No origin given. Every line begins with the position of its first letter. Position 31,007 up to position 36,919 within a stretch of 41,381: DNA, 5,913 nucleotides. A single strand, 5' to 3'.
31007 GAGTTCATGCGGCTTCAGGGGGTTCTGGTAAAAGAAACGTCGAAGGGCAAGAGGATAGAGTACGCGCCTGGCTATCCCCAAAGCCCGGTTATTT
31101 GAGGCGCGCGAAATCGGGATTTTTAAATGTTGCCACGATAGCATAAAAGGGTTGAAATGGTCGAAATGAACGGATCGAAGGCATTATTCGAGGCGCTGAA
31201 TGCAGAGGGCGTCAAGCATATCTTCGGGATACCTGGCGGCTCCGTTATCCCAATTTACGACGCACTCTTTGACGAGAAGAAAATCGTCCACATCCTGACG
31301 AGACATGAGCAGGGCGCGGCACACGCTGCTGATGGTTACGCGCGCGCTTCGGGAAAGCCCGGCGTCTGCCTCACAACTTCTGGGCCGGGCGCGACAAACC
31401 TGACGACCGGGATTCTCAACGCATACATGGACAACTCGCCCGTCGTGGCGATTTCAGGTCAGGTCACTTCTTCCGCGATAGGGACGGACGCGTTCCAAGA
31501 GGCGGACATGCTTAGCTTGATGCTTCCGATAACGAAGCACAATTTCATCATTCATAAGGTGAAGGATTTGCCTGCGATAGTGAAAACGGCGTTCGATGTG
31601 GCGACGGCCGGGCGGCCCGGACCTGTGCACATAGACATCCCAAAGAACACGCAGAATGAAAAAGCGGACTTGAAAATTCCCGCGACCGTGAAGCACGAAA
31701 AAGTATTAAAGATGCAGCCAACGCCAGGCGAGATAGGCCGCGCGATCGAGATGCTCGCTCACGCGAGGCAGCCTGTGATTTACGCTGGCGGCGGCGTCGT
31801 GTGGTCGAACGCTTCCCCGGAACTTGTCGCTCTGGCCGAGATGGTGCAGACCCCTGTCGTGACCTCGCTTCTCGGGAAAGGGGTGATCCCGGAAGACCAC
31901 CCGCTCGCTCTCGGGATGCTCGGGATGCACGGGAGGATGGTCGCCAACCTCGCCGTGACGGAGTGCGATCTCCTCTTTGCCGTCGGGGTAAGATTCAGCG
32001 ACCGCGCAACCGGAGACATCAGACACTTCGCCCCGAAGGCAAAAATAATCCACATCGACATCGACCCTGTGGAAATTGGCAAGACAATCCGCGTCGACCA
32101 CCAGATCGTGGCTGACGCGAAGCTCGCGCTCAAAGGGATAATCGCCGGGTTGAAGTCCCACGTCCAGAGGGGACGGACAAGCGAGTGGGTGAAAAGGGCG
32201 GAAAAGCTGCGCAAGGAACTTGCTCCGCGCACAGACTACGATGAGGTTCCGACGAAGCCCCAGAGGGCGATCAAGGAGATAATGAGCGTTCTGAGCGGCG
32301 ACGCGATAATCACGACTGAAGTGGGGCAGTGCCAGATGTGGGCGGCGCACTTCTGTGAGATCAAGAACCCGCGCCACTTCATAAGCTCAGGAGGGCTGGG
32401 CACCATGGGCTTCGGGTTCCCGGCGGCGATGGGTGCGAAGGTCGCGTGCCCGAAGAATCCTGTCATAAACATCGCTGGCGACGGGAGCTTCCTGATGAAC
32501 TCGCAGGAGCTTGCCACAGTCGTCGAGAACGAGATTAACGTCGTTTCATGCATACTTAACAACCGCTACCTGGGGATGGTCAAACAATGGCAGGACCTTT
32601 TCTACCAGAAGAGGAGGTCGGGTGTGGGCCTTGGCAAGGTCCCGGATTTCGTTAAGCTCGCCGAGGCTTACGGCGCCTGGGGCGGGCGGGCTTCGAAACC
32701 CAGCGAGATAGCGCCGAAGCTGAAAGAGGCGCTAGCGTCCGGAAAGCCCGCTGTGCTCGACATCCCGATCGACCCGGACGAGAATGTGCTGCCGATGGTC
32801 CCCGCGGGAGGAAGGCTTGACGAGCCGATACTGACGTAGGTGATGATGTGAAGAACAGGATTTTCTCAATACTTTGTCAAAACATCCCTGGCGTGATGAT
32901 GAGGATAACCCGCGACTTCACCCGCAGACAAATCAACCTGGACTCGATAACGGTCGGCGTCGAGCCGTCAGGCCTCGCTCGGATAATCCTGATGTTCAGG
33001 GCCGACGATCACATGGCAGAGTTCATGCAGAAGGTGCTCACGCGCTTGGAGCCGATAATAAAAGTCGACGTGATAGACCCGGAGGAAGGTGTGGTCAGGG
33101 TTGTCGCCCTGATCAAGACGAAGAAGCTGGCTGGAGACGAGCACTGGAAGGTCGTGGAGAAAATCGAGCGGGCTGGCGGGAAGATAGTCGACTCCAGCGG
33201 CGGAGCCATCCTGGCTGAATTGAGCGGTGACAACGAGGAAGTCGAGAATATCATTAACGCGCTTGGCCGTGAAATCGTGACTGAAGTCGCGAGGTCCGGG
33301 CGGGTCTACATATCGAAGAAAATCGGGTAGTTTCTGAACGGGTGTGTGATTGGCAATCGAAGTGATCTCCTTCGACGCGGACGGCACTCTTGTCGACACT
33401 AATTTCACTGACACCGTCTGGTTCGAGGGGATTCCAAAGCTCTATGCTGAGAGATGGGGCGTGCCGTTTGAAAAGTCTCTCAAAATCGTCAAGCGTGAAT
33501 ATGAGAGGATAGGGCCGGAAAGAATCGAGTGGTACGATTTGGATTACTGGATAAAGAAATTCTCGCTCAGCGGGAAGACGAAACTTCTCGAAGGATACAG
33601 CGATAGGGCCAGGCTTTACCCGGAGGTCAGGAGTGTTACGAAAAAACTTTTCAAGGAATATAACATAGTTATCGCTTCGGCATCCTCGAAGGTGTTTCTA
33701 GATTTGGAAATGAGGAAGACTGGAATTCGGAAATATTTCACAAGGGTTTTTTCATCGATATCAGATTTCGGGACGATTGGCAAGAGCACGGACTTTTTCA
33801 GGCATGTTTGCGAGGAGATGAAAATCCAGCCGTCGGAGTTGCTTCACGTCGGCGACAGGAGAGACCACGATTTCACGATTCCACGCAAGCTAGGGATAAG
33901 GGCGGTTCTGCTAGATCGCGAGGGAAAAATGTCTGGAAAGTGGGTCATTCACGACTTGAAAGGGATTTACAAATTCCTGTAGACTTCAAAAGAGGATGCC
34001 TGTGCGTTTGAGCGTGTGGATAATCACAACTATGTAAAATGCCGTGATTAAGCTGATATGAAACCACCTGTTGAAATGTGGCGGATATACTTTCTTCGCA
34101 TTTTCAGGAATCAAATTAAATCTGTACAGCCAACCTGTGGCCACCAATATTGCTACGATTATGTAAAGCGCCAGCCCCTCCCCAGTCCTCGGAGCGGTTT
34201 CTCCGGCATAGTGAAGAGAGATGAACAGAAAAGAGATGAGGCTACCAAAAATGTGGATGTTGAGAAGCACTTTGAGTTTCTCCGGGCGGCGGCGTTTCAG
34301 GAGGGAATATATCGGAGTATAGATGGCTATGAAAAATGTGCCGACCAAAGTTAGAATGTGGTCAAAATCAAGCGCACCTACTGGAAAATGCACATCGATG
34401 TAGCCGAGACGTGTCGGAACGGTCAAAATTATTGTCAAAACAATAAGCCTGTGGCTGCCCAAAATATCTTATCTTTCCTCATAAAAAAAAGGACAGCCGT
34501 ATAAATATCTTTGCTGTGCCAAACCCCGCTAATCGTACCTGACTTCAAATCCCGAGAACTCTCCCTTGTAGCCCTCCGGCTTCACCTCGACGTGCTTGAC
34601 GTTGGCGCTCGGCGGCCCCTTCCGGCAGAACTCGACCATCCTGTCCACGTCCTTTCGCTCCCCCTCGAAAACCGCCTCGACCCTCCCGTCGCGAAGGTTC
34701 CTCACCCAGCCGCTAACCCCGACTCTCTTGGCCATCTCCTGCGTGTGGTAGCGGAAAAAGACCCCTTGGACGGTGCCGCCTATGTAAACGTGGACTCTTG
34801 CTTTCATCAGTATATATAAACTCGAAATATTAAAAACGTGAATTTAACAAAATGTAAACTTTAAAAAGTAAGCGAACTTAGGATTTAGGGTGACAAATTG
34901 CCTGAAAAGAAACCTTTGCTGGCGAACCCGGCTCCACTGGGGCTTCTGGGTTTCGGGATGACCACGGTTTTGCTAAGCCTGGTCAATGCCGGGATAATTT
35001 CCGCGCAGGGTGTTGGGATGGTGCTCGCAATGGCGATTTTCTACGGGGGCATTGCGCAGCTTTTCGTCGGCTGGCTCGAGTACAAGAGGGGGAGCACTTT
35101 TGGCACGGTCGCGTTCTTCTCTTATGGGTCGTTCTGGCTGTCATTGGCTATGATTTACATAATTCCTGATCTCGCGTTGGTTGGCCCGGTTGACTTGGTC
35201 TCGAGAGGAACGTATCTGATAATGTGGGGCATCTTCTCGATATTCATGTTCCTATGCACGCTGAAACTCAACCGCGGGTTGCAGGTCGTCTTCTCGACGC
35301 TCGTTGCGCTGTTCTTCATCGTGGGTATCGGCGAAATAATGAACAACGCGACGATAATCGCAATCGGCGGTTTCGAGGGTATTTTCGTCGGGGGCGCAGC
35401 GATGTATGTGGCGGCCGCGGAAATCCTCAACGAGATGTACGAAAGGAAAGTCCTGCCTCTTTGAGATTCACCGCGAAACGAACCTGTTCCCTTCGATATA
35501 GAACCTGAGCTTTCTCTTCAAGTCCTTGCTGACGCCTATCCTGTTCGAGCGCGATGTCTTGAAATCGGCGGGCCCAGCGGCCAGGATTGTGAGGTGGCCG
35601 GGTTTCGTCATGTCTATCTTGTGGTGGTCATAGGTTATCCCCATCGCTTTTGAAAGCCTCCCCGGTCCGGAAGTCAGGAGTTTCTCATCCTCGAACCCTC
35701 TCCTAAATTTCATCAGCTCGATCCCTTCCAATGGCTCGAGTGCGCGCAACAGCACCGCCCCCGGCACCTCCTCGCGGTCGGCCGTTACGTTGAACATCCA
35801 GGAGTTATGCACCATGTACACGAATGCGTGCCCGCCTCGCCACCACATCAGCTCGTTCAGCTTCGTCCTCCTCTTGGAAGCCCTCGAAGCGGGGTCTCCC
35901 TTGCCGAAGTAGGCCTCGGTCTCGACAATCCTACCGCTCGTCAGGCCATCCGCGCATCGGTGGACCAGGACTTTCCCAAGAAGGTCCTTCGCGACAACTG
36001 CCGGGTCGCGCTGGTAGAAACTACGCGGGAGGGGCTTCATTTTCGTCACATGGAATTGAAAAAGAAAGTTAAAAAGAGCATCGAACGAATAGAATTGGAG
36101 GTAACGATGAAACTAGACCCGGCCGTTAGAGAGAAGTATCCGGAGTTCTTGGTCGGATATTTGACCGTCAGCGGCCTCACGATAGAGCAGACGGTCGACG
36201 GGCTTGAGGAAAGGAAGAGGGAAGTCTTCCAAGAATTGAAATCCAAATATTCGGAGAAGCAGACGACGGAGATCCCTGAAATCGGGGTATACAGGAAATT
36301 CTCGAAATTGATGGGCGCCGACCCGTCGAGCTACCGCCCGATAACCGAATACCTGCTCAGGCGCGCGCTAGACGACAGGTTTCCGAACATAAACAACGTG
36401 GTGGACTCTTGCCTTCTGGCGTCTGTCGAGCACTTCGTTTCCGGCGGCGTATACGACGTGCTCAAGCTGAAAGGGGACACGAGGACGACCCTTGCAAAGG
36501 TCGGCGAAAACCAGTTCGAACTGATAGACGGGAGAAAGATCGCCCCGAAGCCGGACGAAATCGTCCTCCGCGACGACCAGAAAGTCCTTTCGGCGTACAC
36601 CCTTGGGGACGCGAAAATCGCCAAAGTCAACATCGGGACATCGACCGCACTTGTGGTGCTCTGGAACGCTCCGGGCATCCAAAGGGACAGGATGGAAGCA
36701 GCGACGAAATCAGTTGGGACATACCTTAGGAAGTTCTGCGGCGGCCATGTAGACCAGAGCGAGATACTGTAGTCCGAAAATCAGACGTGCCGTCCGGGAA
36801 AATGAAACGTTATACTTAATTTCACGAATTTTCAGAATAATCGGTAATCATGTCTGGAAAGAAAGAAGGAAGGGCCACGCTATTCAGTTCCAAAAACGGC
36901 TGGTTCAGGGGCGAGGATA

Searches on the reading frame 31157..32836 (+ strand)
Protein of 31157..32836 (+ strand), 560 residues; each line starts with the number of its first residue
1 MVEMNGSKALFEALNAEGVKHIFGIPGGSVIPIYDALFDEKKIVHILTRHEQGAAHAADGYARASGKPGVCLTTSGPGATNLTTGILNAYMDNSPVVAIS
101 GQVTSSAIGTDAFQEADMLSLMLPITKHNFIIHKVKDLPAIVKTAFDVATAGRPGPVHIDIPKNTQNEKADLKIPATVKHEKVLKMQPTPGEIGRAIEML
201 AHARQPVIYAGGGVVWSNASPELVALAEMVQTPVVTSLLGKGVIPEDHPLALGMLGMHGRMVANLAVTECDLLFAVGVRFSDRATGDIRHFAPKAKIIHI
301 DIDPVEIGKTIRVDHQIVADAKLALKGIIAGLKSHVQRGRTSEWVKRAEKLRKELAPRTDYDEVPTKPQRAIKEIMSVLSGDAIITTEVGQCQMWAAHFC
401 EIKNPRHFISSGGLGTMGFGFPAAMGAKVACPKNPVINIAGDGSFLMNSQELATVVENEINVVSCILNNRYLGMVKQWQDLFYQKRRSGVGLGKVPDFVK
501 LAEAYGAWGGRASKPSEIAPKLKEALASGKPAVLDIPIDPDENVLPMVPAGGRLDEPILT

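Call 23: search_protein_families(library=pfam, proteins=[window:31157-32836:+], max_evalue=0.00001)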
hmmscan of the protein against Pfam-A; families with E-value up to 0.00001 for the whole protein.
window:31157-32836:+ (560 aa): 3 families
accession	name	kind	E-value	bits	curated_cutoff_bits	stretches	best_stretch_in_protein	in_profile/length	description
PF02775.26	TPP_enzyme_C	-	4.2e-55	186.1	21.9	1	389-536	2-151/151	Thiamine pyrophosphate enzyme, C-terminal TPP binding domain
PF00205.28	TPP_enzyme_M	-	3.3e-50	169.8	30.4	1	194-326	2-135/137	Thiamine pyrophosphate enzyme, central domain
PF02776.23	TPP_enzyme_N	-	1.6e-43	147.7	26.8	1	4-119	1-117/119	Thiamine pyrophosphate enzyme, N-terminal TPP binding domain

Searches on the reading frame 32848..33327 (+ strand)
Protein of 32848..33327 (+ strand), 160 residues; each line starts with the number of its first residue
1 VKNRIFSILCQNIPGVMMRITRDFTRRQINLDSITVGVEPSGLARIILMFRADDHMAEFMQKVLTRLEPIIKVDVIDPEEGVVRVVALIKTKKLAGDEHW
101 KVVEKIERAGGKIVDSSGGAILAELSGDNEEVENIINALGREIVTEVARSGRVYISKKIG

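Call 24: search_protein_families(library=pfam, proteins=[window:32848-33327:+], max_evalue=0.00001)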
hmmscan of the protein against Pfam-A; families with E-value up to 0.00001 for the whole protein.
window:32848-33327:+ (160 aa): 3 families
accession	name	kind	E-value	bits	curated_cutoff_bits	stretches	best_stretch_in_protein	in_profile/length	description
PF22629.2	ACT_AHAS_ss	-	2.5e-11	44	27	1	6-71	1-66/67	AHAS small subunit-like ACT domain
PF10369.15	ALS_ss_C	-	1.5e-09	38.2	23.2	1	86-157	3-73/74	Small subunit of acetolactate synthase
PF01842.31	ACT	-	6e-09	36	27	1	6-55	3-51/66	ACT domain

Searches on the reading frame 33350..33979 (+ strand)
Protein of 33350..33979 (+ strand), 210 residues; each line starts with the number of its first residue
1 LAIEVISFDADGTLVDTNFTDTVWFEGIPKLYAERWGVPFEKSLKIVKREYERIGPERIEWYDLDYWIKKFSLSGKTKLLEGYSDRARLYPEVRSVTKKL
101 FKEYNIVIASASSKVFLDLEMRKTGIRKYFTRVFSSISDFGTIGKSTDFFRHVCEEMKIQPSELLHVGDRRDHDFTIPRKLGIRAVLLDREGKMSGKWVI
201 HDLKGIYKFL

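Call 24: search_protein_families(library=pfam, proteins=[window:33350-33979:+], max_evalue=0.00001)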
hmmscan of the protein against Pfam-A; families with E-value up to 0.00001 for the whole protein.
window:33350-33979:+ (210 aa): 2 families
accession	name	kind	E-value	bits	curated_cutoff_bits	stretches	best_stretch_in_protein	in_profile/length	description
PF00702.32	Hydrolase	-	3.2e-15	57.5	26.4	1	3-172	1-182/191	haloacid dehalogenase-like hydrolase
PF13419.12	HAD_2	-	9.6e-11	42.6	23.8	1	8-186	3-176/178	Haloacid dehalogenase-like hydrolase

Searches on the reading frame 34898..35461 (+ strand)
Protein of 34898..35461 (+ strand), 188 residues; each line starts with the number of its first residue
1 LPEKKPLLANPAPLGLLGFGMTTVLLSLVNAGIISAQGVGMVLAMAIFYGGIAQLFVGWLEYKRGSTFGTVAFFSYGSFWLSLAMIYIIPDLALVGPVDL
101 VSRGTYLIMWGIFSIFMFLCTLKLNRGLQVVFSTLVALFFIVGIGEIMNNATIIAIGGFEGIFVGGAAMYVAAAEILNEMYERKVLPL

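Call 24: search_protein_families(library=pfam, proteins=[window:34898-35461:+], max_evalue=0.00001)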
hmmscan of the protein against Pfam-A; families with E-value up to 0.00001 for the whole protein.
window:34898-35461:+ (188 aa): 1 family
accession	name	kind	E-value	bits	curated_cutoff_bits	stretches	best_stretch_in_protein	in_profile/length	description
PF01184.24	Gpr1_Fun34_YaaH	-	2.8e-39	135.3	25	1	5-179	14-193/207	GPR1/FUN34/yaaH family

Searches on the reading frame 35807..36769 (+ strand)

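Call 24: search_protein_families(library=pfam, proteins=[window:35807-36769:+], max_evalue=0.00001)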
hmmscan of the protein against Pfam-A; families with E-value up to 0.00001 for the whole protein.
window:35807-36769:+ (321 aa): 1 family
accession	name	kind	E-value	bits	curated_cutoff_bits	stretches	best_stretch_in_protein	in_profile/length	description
PF03483.22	B3_4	-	1e-12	48.4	29.3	1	162-287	2-126/174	B3/4 domain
